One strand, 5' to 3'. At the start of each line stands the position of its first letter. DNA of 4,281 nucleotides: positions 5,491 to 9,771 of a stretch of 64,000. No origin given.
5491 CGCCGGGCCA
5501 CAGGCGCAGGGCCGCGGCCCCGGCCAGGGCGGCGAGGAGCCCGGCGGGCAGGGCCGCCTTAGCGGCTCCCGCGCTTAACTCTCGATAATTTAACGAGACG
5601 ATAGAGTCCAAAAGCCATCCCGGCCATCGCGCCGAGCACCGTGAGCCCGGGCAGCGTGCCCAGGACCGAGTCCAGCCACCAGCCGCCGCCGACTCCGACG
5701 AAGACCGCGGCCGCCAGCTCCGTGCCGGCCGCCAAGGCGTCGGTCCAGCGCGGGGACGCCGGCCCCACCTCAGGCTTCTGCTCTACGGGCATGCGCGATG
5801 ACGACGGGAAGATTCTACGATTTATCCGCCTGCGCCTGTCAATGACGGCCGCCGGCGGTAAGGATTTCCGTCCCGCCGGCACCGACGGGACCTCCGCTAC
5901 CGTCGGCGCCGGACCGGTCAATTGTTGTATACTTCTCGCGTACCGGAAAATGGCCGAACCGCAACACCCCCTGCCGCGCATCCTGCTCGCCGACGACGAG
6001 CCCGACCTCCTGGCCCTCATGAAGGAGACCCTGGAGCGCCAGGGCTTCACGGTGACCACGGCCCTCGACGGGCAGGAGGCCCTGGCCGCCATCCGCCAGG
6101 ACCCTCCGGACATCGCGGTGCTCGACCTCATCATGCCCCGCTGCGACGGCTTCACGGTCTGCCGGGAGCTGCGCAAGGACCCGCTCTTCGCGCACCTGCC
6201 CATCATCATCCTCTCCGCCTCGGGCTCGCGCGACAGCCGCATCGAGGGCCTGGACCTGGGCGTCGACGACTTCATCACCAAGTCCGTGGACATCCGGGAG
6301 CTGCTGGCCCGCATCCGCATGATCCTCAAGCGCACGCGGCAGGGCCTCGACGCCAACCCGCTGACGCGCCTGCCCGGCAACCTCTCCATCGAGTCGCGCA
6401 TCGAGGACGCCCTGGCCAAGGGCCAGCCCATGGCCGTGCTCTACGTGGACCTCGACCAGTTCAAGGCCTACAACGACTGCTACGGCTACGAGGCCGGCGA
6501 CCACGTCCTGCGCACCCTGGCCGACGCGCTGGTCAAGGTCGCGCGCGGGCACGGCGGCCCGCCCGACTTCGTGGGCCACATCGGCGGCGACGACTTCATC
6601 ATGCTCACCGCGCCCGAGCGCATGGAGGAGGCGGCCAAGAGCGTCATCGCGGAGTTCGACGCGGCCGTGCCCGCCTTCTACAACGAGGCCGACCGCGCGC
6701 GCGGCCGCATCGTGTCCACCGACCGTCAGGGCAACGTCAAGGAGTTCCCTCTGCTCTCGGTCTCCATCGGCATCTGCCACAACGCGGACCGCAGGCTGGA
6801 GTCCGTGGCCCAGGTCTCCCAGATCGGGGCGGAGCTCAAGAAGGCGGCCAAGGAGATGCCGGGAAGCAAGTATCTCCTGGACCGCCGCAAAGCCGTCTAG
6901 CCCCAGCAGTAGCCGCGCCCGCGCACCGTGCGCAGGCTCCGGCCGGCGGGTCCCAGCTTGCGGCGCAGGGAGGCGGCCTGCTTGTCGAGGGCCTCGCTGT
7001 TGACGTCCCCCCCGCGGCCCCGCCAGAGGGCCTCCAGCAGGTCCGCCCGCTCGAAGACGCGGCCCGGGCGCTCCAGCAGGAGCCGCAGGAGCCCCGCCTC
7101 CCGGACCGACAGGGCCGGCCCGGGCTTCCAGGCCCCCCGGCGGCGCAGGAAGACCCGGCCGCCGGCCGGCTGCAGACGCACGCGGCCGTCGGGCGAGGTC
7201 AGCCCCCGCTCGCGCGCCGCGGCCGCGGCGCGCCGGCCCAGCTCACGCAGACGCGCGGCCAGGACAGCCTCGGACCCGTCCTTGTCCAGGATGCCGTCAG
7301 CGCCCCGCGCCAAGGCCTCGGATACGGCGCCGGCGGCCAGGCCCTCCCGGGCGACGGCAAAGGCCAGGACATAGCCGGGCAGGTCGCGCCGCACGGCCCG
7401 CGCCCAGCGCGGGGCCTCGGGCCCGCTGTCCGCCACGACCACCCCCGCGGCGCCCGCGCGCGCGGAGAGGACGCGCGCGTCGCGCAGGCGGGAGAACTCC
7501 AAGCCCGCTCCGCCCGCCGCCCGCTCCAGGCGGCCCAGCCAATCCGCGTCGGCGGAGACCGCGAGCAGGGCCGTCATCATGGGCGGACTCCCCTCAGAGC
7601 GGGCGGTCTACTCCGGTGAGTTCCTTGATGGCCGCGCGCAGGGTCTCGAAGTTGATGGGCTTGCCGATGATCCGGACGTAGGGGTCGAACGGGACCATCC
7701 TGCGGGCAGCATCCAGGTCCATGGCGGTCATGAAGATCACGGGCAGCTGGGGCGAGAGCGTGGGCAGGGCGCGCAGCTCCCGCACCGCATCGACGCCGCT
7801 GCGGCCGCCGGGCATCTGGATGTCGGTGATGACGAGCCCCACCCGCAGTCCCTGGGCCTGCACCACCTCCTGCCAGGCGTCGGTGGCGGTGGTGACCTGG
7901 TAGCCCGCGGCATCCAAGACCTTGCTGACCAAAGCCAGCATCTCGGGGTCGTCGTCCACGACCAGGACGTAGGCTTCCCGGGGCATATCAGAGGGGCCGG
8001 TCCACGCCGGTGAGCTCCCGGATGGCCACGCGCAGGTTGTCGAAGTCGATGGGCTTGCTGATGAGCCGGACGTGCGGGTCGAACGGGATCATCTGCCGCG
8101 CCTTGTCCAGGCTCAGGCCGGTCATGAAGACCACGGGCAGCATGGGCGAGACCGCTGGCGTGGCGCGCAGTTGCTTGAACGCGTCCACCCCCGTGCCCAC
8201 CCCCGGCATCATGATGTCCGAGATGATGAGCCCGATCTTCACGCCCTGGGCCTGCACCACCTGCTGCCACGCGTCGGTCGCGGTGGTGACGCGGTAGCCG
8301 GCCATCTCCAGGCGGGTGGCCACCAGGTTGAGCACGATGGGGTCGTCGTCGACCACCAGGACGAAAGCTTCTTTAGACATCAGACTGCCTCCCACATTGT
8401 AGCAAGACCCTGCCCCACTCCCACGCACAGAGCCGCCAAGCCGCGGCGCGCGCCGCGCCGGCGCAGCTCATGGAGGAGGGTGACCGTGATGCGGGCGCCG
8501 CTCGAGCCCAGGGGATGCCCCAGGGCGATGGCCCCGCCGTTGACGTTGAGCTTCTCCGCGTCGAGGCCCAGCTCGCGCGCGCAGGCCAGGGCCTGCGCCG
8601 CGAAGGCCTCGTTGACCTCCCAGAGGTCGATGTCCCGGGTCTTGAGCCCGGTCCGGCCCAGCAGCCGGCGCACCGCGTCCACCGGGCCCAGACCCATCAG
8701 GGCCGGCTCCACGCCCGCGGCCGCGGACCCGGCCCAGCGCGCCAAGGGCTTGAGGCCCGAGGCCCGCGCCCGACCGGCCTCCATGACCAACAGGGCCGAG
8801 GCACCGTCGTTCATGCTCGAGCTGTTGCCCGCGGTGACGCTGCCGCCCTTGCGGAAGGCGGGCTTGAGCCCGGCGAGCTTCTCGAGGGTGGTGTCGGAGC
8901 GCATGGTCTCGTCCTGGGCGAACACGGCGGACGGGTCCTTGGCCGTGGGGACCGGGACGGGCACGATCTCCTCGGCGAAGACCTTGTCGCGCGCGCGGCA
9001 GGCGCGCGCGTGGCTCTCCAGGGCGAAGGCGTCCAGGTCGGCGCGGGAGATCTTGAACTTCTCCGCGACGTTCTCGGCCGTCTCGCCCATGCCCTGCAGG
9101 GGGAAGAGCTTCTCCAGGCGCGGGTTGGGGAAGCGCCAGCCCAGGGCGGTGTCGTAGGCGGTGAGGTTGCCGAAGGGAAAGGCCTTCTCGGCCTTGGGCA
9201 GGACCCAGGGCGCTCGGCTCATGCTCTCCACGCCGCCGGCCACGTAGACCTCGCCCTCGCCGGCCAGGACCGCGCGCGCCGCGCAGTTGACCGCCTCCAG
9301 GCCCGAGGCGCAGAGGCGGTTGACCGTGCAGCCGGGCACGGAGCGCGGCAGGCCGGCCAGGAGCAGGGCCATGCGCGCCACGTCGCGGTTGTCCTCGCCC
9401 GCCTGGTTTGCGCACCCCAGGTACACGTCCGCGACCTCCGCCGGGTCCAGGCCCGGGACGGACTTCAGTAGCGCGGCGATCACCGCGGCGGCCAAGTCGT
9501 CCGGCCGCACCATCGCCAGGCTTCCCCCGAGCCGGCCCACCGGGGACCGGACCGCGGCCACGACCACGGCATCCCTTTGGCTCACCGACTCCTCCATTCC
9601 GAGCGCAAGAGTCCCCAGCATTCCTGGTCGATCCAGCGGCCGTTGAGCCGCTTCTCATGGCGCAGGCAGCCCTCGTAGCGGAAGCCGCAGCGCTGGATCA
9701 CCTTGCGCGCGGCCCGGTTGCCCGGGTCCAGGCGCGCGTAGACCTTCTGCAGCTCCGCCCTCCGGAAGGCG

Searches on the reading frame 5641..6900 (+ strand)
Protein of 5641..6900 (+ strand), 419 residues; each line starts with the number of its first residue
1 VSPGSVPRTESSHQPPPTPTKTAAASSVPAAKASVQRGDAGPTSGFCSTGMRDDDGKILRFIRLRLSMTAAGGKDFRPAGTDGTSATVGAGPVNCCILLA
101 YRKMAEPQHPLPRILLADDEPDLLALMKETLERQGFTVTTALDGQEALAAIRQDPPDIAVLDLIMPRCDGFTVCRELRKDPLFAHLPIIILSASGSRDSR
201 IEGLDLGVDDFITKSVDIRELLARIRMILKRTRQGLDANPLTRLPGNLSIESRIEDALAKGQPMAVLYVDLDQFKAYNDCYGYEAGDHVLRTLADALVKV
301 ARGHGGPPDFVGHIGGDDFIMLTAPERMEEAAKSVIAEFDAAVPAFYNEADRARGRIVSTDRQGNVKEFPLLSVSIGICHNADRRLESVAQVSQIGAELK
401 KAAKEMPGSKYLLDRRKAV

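Call 41: search_protein_families(library=pfam, proteins=[window:5641-6900:+], max_evalue=0.00001)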
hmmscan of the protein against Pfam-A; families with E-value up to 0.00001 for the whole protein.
window:5641-6900:+ (419 aa): 2 families
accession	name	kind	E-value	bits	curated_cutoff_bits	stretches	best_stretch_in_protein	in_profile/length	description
PF00072.30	Response_reg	-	4e-29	101.4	30.2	1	114-226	1-111/111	Response regulator receiver domain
PF00990.26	GGDEF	-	1.5e-17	64.3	23.8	1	240-332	5-103/161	Diguanylate cyclase, GGDEF domain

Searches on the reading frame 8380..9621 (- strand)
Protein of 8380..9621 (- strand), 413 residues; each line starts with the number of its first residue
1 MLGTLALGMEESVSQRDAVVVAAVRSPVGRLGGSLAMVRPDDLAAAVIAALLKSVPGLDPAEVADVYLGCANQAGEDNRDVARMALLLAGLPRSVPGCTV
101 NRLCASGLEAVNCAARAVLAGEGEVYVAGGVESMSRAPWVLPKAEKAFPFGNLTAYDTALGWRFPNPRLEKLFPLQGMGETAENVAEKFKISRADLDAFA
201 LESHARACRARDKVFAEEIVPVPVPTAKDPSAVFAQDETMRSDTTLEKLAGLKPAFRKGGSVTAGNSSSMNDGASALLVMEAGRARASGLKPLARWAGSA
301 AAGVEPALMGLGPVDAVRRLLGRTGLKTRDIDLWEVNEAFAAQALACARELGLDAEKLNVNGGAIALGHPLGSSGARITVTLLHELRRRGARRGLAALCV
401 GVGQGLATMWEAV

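Call 41: search_protein_families(library=pfam, proteins=[window:8380-9621:-], max_evalue=0.00001)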
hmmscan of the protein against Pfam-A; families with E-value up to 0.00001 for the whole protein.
window:8380-9621:- (413 aa): 2 families
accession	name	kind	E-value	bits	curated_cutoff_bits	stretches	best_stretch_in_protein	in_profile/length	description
PF00108.29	Thiolase_N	-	5.7e-76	255.8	26.4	1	19-282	2-259/260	Thiolase, N-terminal domain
PF02803.24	Thiolase_C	-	7.6e-48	161.6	27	1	290-410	1-121/123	Thiolase, C-terminal domain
